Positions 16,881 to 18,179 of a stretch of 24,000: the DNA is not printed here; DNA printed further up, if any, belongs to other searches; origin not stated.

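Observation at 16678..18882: Heliorhodopsin co-transcribed with a URO-D-family enzyme and an NTF2-like protein in an anaerobe-like genome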

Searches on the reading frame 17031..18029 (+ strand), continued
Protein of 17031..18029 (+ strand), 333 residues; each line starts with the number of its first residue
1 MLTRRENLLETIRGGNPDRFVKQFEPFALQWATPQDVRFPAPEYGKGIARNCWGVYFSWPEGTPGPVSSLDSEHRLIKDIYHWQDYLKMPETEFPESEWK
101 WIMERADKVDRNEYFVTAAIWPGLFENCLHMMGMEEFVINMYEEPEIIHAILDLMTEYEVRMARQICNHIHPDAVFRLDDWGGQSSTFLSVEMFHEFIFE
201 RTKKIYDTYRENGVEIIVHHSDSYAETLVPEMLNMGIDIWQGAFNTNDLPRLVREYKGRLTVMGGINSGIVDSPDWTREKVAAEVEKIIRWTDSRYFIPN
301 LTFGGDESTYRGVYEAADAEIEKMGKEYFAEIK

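Call 68: list_cluster_members(proteins=[L005:4674-5909:+, L014:1214-2446:+, window:18049-18831:+, window:17031-18029:+])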
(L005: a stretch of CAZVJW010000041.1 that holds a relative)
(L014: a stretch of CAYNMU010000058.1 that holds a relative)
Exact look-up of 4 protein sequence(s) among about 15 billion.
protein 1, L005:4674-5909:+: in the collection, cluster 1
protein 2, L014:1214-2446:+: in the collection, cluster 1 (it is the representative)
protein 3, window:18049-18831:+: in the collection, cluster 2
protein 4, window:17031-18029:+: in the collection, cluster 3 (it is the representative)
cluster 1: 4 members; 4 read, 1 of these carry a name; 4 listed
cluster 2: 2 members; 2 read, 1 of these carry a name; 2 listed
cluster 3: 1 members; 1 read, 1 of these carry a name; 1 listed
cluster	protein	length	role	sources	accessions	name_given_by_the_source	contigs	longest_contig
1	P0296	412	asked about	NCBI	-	-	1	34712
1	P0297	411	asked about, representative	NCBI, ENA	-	-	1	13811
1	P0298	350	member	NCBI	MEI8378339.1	MAG: hypothetical protein WCF95_07355, partial [bacterium]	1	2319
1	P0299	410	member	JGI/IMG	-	-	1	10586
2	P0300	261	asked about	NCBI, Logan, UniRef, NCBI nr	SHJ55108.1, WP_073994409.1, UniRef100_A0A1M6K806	heliorhodopsin HeR [Parasporobacterium paucivorans] | Heliorhodopsin HeR n=1 Tax=Parasporobacterium paucivorans DSM 15970 TaxID=1122934 ...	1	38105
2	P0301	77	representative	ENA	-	-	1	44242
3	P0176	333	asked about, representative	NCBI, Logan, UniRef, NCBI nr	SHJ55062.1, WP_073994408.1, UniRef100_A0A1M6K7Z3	uroporphyrinogen decarboxylase family protein [Parasporobacterium paucivorans] | Uroporphyrinogen decarboxylase (URO-D) n=1 Tax=Parasporobacterium paucivorans DSM 15970 ...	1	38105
